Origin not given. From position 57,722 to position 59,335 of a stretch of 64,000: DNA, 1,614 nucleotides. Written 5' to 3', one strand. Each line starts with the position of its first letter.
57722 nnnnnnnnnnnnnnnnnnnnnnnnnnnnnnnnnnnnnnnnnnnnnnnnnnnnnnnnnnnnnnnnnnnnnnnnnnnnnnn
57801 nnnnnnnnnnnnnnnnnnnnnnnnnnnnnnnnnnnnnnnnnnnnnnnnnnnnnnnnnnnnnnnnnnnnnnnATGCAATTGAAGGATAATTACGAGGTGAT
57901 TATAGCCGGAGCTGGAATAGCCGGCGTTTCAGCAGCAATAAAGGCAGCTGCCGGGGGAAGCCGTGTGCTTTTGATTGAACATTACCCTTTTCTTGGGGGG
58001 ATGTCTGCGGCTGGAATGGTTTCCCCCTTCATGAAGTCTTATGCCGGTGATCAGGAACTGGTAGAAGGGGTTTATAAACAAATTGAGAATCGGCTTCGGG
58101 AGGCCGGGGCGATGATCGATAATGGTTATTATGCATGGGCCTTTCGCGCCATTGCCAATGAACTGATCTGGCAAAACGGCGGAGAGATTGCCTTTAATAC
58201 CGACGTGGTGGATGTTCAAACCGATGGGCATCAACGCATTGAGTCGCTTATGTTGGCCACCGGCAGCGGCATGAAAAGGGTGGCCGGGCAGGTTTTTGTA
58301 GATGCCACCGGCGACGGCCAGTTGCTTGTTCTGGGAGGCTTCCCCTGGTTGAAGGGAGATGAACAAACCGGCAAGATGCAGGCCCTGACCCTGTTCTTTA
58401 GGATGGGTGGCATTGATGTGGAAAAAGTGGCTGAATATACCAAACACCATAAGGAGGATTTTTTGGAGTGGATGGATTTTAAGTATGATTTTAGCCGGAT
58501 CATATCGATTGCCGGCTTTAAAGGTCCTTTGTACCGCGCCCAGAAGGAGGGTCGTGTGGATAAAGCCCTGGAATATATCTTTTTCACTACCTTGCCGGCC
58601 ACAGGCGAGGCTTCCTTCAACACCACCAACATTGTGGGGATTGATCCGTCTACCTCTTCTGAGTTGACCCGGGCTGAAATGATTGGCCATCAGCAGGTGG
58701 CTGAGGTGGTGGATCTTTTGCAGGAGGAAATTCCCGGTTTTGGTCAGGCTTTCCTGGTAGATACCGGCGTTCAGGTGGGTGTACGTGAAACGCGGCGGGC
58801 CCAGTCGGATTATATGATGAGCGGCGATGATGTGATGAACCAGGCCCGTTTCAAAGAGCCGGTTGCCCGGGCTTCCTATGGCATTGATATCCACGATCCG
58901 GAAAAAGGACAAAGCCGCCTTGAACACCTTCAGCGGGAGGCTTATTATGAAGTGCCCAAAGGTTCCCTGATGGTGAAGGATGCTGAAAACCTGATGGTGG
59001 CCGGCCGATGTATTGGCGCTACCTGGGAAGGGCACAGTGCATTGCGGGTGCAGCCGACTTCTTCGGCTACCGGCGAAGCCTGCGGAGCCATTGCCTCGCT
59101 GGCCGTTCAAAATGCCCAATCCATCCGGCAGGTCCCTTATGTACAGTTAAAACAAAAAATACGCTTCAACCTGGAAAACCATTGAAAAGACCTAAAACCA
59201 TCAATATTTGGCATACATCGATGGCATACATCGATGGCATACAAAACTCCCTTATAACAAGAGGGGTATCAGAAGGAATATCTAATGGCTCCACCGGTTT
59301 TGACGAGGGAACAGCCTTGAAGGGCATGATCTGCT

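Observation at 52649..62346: Uncharacterised cytoplasmic pathway block downstream of PUL-2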

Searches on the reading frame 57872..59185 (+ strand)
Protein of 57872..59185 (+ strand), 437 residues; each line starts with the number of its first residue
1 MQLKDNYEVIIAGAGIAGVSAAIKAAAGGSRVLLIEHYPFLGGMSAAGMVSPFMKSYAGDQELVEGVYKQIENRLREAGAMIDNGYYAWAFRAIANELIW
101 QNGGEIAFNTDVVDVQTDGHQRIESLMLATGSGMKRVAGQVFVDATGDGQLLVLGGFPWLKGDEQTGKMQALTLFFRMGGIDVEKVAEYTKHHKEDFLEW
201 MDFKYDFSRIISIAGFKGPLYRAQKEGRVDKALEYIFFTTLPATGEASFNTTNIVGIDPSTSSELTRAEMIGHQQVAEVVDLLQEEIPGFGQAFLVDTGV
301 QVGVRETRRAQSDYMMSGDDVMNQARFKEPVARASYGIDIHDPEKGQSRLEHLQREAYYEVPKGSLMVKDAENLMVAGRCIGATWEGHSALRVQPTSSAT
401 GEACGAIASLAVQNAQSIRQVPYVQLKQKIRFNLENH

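Call 3: search_protein_families(library=pfam, proteins=[window:57872-59185:+], max_evalue=0.01)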
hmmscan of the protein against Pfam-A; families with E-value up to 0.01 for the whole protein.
window:57872-59185:+ (437 aa): 7 families
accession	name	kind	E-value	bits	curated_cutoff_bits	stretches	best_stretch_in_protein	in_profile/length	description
PF12831.13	FAD_oxidored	-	1.9e-99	334.3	27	1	8-429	1-415/416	FAD dependent oxidoreductase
PF01266.30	DAO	-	8.9e-08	32.5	27.9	1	9-79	2-79/353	FAD dependent oxidoreductase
PF07992.20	Pyr_redox_2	-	1.3e-06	28.5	26.1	1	7-135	1-112/291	Pyridine nucleotide-disulphide oxidoreductase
PF00890.30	FAD_binding_2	-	0.00011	22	20.4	1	9-47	2-40/414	FAD binding domain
PF13450.12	NAD_binding_8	-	0.00025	21.7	21.9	1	11-45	1-35/68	NAD(P)-binding Rossmann-like domain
PF01134.28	GIDA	-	0.0003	20.4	22.1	1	9-37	2-30/391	Glucose inhibited division protein A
PF03486.20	HI0933_like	-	0.00081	19.3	50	1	8-40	2-34/244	HI0933-like protein Rossmann domain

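Call 11: search_protein_families(library=ncbifam, proteins=[window:57872-59185:+], max_evalue=0.01)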
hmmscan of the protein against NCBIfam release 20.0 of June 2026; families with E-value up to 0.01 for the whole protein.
window:57872-59185:+ (437 aa): 54 families (the best 25 are shown)
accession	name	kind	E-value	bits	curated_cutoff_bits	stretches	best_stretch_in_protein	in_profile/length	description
NF005064.0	PRK06481.1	equivalog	1.6e-07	30.4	542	1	2-49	57-107/506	flavocytochrome c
TIGR02032.1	GG-red-SF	subfamily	1.9e-07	31.1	158.8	1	7-84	1-72/297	geranylgeranyl reductase family protein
NF009477.0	PRK12843.1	equivalog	2.8e-07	29.4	758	1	4-47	14-57/578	FAD-dependent oxidoreductase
NF005508.0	PRK07121.1-1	equivalog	1.6e-06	26.9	537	1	3-46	17-60/497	FAD-binding protein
NF005511.0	PRK07121.1-4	equivalog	1.7e-06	26.8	466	1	3-47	17-61/553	FAD-binding protein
NF053677.1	Desat2ChcC2Cyan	equivalog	2.5e-06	26.1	900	1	8-47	2-41/558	4-oxocyclohex-2-ene-1-carboxylate 5-dehydrogenase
NF053717.1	VnlPnlRedVprA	equivalog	2.7e-06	26.5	600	1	3-45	3-45/481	vinyl phenol reductase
NF004789.0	PRK06134.1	subfamily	3.6e-06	25.8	747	1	4-47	10-53/581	FAD-dependent oxidoreductase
NF003585.0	PRK05249.1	equivalog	7e-06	24.9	465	1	4-46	4-46/464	Si-specific NAD(P)(+) transhydrogenase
NF005512.0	PRK07121.1-5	subfamily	7.1e-06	24.8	812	1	5-47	20-62/489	FAD-binding protein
TIGR01813.1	flavo_cyto_c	subfamily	7.5e-06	24.9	285.45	1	8-46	1-40/444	flavocytochrome c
TIGR03997.1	mycofact_OYE_2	equivalog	9.9e-06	24.2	793.15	1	8-88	381-454/645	mycofactocin system FadH/OYE family oxidoreductase 2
NF009476.0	PRK12839.1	equivalog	1.9e-05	23.1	940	1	4-46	6-48/572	FAD-dependent oxidoreductase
NF053676.1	4oxCHCAChcC1Cy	equivalog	3.2e-05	22.6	1000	1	6-49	1-46/528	4-oxocyclohexanecarboxylate 2-dehydrogenase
TIGR03467.1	HpnE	equivalog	4.2e-05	23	283.05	1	9-45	1-37/430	hydroxysqualene dehydroxylase HpnE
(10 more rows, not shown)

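Call 23: search_solved_structures(query=window:57872-59185:+, max_evalue=0.01)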
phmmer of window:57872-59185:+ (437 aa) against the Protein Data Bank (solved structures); distinct sequences matched with E-value up to 0.01: 18.
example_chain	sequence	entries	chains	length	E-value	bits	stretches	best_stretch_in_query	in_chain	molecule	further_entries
1kss_A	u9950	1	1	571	0.00025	23.5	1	5-48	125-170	flavocytochrome c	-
2b7r_A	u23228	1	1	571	0.00025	23.5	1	5-48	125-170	Fumarate reductase flavoprotein subunit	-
1ksu_A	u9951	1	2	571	0.00025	23.5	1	5-48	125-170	flavocytochrome c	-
1jrx_A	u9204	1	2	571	0.00026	23.5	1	5-48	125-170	FLAVOCYTOCHROME C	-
1e39_A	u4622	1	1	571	0.00026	23.5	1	5-48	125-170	FUMARATE REDUCTASE FLAVOPROTEIN SUBUNIT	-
2b7s_A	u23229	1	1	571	0.00026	23.5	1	5-48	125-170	Fumarate reductase flavoprotein subunit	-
1jry_A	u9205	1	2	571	0.00026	23.5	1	5-48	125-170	FLAVOCYTOCHROME C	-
1lj1_A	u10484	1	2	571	0.00026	23.5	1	5-48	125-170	flavocytochrome c3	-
1p2e_A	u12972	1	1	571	0.00026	23.5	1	5-48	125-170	flavocytochrome c3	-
1p2h_A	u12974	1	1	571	0.00026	23.5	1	5-48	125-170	flavocytochrome c3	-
1qjd_A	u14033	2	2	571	0.00026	23.5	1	5-48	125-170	FLAVOCYTOCHROME C3 | Fumarate reductase flavoprotein subunit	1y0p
1jrz_A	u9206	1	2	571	0.00026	23.5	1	5-48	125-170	FLAVOCYTOCHROME C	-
1m64_A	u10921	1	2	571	0.00026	23.4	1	5-48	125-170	flavocytochrome c3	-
1q9i_A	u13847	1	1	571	0.00026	23.4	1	5-47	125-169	flavocytochrome c3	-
1qo8_A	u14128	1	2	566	0.0013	21.1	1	7-72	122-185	FLAVOCYTOCHROME C3 FUMARATE REDUCTASE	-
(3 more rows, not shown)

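Call 54: find_homologous_proteins(query=window:57872-59185:+, max_evalue=0.00001)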
Query window:57872-59185:+ (437 aa): 658 proteins with E <= 0.00001 among 8000 candidates; the best 120 are listed.
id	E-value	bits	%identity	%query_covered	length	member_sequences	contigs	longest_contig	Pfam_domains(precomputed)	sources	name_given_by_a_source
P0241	3.4e-290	980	100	100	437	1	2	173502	PF01266.31,PF07992.21,PF12831.14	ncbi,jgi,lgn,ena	-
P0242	2.4e-243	826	83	100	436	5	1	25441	PF01266.31,PF00890.31,PF07992.21,PF12831.14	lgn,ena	-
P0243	4.1e-242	822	82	100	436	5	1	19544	PF01266.31,PF00890.31,PF07992.21,PF12831.14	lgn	-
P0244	9.4e-232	788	80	100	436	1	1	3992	PF01266.31,PF13450.13,PF00890.31,PF07992.21,PF12831.14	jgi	-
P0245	1.6e-225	767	77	99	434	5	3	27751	PF01266.31,PF00890.31,PF07992.21,PF12831.14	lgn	-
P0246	1.6e-208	711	71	99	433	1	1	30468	PF01266.31,PF00890.31,PF07992.21,PF01134.29,PF12831.14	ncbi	ncbi:MAG: FAD-dependent oxidoreductase [Bacteroidales bacterium]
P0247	4.8e-208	709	71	99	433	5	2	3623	PF01266.31,PF00890.31,PF07992.21,PF12831.14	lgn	-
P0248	8.1e-199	679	78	88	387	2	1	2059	PF12831.14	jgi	jgi:hypothetical protein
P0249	3.6e-185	634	63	100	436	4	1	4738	PF12831.14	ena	-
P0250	3.3e-184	631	62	100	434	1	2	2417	PF01266.31,PF00890.31,PF01134.29,PF12831.14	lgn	-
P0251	1.5e-183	629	61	100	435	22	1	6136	PF01266.31,PF00890.31,PF07992.21,PF12831.14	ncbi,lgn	ncbi:MAG: FAD-dependent oxidoreductase [Bacteroidota bacterium]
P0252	1.5e-182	625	62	100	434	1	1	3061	PF00890.31,PF07992.21,PF12831.14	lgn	-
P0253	3.5e-182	624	62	100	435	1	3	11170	PF01266.31,PF00890.31,PF12831.14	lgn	-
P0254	4.1e-182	624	62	100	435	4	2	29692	PF01266.31,PF12831.14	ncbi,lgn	-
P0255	2.0e-181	622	62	100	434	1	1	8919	PF01266.31,PF00890.31,PF01134.29,PF12831.14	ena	-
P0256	2.1e-181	622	62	100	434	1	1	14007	PF01266.31,PF00890.31,PF03486.21,PF01134.29,PF12831.14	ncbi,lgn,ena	-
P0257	8.6e-181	620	62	100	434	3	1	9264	PF07992.21,PF12831.14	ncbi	-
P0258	1.5e-178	612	60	100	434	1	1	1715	PF01266.31,PF12831.14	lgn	-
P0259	4.4e-178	611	61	100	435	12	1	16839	PF01266.31,PF13450.13,PF12831.14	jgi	jgi:hypothetical protein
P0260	4.6e-178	611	60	100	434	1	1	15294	PF12831.14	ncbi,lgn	-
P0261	5.1e-178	611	60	100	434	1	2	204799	PF01266.31,PF01134.29,PF12831.14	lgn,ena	-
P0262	5.1e-178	611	61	100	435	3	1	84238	PF01266.31,PF12831.14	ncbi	-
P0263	7.3e-178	610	60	100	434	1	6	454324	PF01266.31,PF01134.29,PF12831.14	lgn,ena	-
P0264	8.9e-178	610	60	100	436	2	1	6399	PF01266.31,PF13450.13,PF00890.31,PF07992.21,PF01134.29,PF12831.14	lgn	-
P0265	1.2e-177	609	60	100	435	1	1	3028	PF12831.14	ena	-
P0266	3.3e-177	608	62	100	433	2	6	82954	PF01266.31,PF13450.13,PF00890.31,PF07992.21,PF01134.29,PF12831.14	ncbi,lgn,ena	-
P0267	5.1e-177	607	61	100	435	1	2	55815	PF01266.31,PF13450.13,PF00890.31,PF07992.21,PF01134.29,PF12831.14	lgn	-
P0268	6.2e-177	607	60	100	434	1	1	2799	PF01266.31,PF01134.29,PF12831.14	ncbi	-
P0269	7.1e-177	607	60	100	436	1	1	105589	PF01266.31,PF13450.13,PF00890.31,PF12831.14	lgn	-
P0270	7.5e-177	607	61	99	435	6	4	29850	PF01266.31,PF00890.31,PF07992.21,PF12831.14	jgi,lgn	-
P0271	1.0e-176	606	60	100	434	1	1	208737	PF01266.31,PF01134.29,PF12831.14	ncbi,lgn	ncbi:MAG: FAD-dependent oxidoreductase [Bacteroidales bacterium]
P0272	1.3e-176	606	61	100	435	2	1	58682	PF01266.31,PF12831.14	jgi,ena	-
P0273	1.6e-176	606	60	100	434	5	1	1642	PF01266.31,PF12831.14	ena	-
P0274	1.8e-176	605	60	100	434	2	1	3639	PF01266.31,PF00890.31,PF07992.21,PF12831.14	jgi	-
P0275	2.9e-176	605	62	95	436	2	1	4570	PF01266.31,PF00890.31,PF12831.14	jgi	jgi:hypothetical protein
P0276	9.9e-176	603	61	100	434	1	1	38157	PF12831.14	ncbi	-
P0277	1.9e-175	602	60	100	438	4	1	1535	PF01266.31,PF01134.29,PF12831.14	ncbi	-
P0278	3.0e-175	601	60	100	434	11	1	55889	PF12831.14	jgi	jgi:hypothetical protein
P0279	3.7e-175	601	60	100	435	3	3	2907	PF01266.31,PF07992.21,PF12831.14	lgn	-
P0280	4.4e-175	601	60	100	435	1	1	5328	PF00890.31,PF01134.29,PF12831.14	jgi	jgi:hypothetical protein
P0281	4.7e-175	601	60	100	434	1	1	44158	PF01134.29,PF12831.14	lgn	-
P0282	8.9e-175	600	59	100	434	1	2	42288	PF01266.31,PF12831.14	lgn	-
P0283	1.8e-174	599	60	100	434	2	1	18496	PF01266.31,PF07992.21,PF12831.14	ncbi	ncbi:MAG: FAD-dependent oxidoreductase [Bacteroidales bacterium]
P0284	2.0e-174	599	60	100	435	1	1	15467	PF01266.31,PF13450.13,PF12831.14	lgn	-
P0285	3.9e-174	598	59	100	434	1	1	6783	PF01266.31,PF12831.14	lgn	-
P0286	4.6e-174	598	60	100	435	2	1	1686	PF01266.31,PF13450.13,PF01134.29,PF12831.14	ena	-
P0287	1.3e-173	596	60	100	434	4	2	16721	PF12831.14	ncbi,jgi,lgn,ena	-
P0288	2.9e-173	595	59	100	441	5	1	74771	PF01266.31,PF00890.31,PF07992.21,PF12831.14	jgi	-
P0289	4.8e-173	594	60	100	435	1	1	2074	PF01266.31,PF13450.13,PF01134.29,PF12831.14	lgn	-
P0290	5.9e-173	594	59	99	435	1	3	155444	PF01134.29,PF12831.14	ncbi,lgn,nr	ncbi:MAG: FAD-dependent oxidoreductase [Bacteroidales bacterium]|nr:FAD-dependent oxidoreductase [Ba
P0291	1.5e-172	593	60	100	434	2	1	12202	PF01266.31,PF00890.31,PF07992.21,PF12831.14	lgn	-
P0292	1.8e-172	592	60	100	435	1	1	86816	PF01266.31,PF13450.13,PF12831.14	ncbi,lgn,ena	-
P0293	2.5e-172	592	61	95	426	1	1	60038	PF12831.14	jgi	-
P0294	7.2e-172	590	59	100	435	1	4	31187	PF01266.31,PF12831.14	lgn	-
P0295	2.8e-171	588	58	100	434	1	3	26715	PF12831.14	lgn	-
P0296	3.2e-171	588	59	99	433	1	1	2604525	PF01266.31,PF00890.31,PF01134.29,PF12831.14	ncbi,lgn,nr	ncbi:MAG: FAD-dependent oxidoreductase [Bacteroidetes bacterium]|nr:FAD-dependent oxidoreductase [Ba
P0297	3.9e-171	588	58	100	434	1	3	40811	PF12831.14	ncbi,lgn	-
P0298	7.8e-170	584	58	100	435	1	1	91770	PF01134.29,PF12831.14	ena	-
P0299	1.0e-168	580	59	100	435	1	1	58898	PF01134.29,PF12831.14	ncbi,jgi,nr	ncbi:MAG: FAD-dependent oxidoreductase [Bacteroides sp.]|jgi:hypothetical protein|nr:FAD-dependent o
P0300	1.8e-168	579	59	99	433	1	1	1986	PF01266.31,PF13450.13,PF00890.31,PF01134.29,PF12831.14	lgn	-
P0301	3.6e-168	578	58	99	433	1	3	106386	PF01266.31,PF00890.31,PF01134.29,PF12831.14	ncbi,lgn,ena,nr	ncbi:MAG TPA: FAD-dependent oxidoreductase [Bacteroidales bacterium]|nr:FAD-dependent oxidoreductase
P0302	1.3e-167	576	58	99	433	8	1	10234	PF01266.31,PF13450.13,PF00890.31,PF01134.29,PF12831.14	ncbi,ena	-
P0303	1.7e-165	569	57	100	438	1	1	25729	PF01134.29,PF12831.14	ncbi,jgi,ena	-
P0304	4.6e-165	568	56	100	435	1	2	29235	PF01266.31,PF12831.14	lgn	-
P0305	4.7e-165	568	57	98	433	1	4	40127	PF01266.31,PF13450.13,PF00890.31,PF01134.29,PF12831.14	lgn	-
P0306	5.9e-165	568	57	100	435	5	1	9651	PF01266.31,PF00890.31,PF01134.29,PF12831.14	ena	-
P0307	2.0e-164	566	56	99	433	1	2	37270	PF01266.31,PF00890.31,PF01134.29,PF12831.14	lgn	-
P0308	2.3e-163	562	57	100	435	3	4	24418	PF00890.31,PF12831.14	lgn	-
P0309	2.9e-163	562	57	98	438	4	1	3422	PF01946.24,PF01266.31,PF13450.13,PF00890.31,PF01134.29,PF12831.14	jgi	jgi:hypothetical protein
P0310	4.5e-158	545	56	99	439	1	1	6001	PF01266.31,PF00890.31,PF01134.29,PF12831.14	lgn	-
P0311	6.4e-158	544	56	99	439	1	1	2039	PF00890.31,PF01134.29,PF12831.14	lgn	-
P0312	6.7e-158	544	57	99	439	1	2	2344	PF00890.31,PF01134.29,PF12831.14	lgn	-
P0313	8.2e-158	544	56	99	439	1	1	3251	PF01266.31,PF00890.31,PF01134.29,PF12831.14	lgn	-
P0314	1.0e-157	544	56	99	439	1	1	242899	PF01266.31,PF00890.31,PF01134.29,PF12831.14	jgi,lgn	jgi:hypothetical protein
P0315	3.2e-157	542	56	99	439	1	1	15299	PF00890.31,PF01134.29,PF12831.14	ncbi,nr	ncbi:MAG: FAD-dependent oxidoreductase [Ignavibacterium sp.]|nr:FAD-dependent oxidoreductase [Ignavi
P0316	1.7e-156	540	56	99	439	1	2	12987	PF01266.31,PF00890.31,PF01134.29,PF12831.14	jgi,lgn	jgi:hypothetical protein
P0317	3.6e-156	539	56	99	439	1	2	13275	PF01266.31,PF00890.31,PF07992.21,PF01134.29,PF12831.14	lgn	-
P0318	1.8e-155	536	55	99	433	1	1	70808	PF01266.31,PF13450.13,PF07992.21,PF01134.29,PF12831.14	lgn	-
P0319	3.1e-155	535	55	100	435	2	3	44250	PF01946.24,PF00890.31,PF07992.21,PF01134.29,PF12831.14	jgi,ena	-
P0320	7.7e-155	534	56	99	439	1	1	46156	PF01266.31,PF01134.29,PF12831.14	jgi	-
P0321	1.5e-154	533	55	99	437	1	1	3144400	PF12831.14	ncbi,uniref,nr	ncbi:FAD-dependent oxidoreductase [Hymenobacter aquaticus]|uniref:FAD-dependent oxidoreductase n=1 T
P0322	1.7e-154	533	56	99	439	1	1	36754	PF01266.31,PF00890.31,PF07992.21,PF01134.29,PF12831.14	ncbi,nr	ncbi:MAG: FAD-dependent oxidoreductase [Ignavibacterium sp.]|nr:FAD-dependent oxidoreductase [Ignavi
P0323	1.8e-154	533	56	99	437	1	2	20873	PF01266.31,PF00890.31,PF01134.29,PF12831.14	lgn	-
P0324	2.7e-154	532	55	99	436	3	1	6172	PF12831.14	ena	-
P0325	3.2e-154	532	55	99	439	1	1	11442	PF01266.31,PF00890.31,PF07992.21,PF01134.29,PF12831.14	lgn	-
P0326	3.5e-154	532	56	99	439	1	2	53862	PF01266.31,PF00890.31,PF01134.29,PF12831.14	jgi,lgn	jgi:hypothetical protein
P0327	4.2e-154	532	55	99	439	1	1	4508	PF01266.31,PF01134.29,PF12831.14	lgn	-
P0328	5.2e-154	531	55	99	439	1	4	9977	PF01946.24,PF00890.31,PF07992.21,PF01134.29,PF12831.14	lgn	-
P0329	5.4e-154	531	56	99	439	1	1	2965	PF01266.31,PF01134.29,PF12831.14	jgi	-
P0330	6.5e-154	531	56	99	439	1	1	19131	PF01266.31,PF07992.21,PF01134.29,PF12831.14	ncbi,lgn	ncbi:MAG: FAD-dependent oxidoreductase [Ignavibacterium sp.]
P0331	7.6e-154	531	56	99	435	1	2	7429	PF12831.14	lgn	-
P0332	1.9e-153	530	55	99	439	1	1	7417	PF01266.31,PF00890.31,PF07992.21,PF01134.29,PF12831.14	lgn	-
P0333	2.0e-153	530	56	99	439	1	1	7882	PF01266.31,PF01134.29,PF12831.14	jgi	-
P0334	3.5e-153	529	55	99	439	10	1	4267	PF01266.31,PF13450.13,PF00890.31,PF07992.21,PF01134.29,PF12831.14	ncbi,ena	-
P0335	5.8e-153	528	55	99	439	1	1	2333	PF01266.31,PF07992.21,PF01134.29,PF12831.14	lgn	-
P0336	6.9e-153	528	55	99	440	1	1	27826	PF12831.14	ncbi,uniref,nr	ncbi:FAD-dependent oxidoreductase [Hymenobacter sp. ISL-91]|uniref:FAD-dependent oxidoreductase n=1 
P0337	8.8e-153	527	55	99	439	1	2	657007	PF01266.31,PF01134.29,PF12831.14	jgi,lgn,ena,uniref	uniref:FAD-dependent oxidoreductase n=1 Tax=Ignavibacterium album TaxID=591197 RepID=A0A832DER7_9BAC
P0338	8.9e-153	527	56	99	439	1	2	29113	PF01266.31,PF13450.13,PF00890.31,PF01134.29,PF12831.14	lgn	-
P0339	9.6e-153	527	55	99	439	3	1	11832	PF00890.31,PF01134.29,PF12831.14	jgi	-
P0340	1.6e-152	527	55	99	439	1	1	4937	PF01266.31,PF00890.31,PF01134.29,PF12831.14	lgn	-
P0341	7.4e-152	524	55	99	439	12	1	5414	PF01266.31,PF13450.13,PF00890.31,PF01134.29,PF12831.14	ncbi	-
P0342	7.5e-152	524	56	99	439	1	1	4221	PF01266.31,PF01134.29,PF12831.14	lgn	-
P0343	7.6e-152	524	55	99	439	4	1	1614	PF01266.31,PF13450.13,PF00890.31,PF07992.21,PF01134.29,PF12831.14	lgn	-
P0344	8.0e-152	524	55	99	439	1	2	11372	PF01266.31,PF01134.29,PF12831.14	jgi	jgi:hypothetical protein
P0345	1.3e-151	524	54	99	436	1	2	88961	PF01266.31,PF13450.13,PF00890.31,PF07992.21,PF12831.14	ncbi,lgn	ncbi:MAG: FAD-dependent oxidoreductase [Bacillota bacterium]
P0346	2.3e-151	523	55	99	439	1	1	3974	PF01266.31,PF01134.29,PF12831.14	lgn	-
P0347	2.3e-151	523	55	99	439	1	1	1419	PF01266.31,PF13450.13,PF00890.31,PF07992.21,PF01134.29,PF12831.14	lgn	-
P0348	2.7e-151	523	55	99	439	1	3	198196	PF01266.31,PF01134.29,PF12831.14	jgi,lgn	jgi:hypothetical protein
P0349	3.1e-151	522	55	99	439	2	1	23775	PF01266.31,PF00890.31,PF07992.21,PF01134.29,PF12831.14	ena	-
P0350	4.2e-151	522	53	99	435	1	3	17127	PF00890.31,PF07992.21,PF12831.14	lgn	-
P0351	4.5e-151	522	55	99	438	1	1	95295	PF01266.31,PF13450.13,PF00890.31,PF07992.21,PF12831.14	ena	-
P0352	6.5e-151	521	55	99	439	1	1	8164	PF01266.31,PF00890.31,PF07992.21,PF01134.29,PF12831.14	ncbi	ncbi:MAG: FAD-dependent oxidoreductase [Bacteroidales bacterium]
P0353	8.1e-151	521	53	99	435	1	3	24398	PF00890.31,PF07992.21,PF12831.14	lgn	-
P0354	1.1e-150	520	53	99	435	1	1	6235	PF00890.31,PF07992.21,PF12831.14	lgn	-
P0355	1.7e-150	520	54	99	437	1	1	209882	PF12831.14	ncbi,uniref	ncbi:FAD-dependent oxidoreductase [Algivirga pacifica]|uniref:FAD-dependent oxidoreductase n=1 Tax=A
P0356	2.8e-150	519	55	99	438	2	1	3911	PF01946.24,PF01266.31,PF13450.13,PF00890.31,PF07992.21,PF01134.29,PF12831.14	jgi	-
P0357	3.4e-150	519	53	99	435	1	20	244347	PF00890.31,PF07992.21,PF12831.14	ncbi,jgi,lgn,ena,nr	ncbi:MAG: hypothetical protein CMF23_01710 [Ignavibacteriae bacterium]|nr:hypothetical protein [Igna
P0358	3.4e-150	519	54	99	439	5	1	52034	PF01266.31,PF00890.31,PF07992.21,PF01134.29,PF12831.14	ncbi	-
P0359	3.7e-150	519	52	99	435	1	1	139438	PF00890.31,PF12831.14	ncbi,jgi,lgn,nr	ncbi:MAG: FAD-dependent oxidoreductase [Melioribacteraceae bacterium]|jgi:hypothetical protein|nr:FA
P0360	3.7e-150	519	53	99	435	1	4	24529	PF01266.31,PF13450.13,PF00890.31,PF07992.21,PF01134.29,PF12831.14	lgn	-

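Call 55: find_encoding_contigs(protein=P0241, flank=10000, max_places=2)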
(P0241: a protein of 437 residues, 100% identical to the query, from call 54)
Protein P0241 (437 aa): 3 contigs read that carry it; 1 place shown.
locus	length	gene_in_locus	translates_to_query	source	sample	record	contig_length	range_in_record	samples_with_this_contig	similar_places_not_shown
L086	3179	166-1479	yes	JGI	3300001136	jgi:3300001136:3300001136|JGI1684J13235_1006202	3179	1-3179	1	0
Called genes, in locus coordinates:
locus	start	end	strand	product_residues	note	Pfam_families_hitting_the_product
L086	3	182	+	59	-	?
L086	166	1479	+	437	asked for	PF01266:DAO (weak), PF07992:Pyr_redox_2 (weak), PF12831:FAD_oxidored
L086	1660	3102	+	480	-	PF02878:PGM_PMM_I, PF02879:PGM_PMM_II, PF02880:PGM_PMM_III, PF00408:PGM_PMM_IV (weak)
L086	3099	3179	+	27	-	?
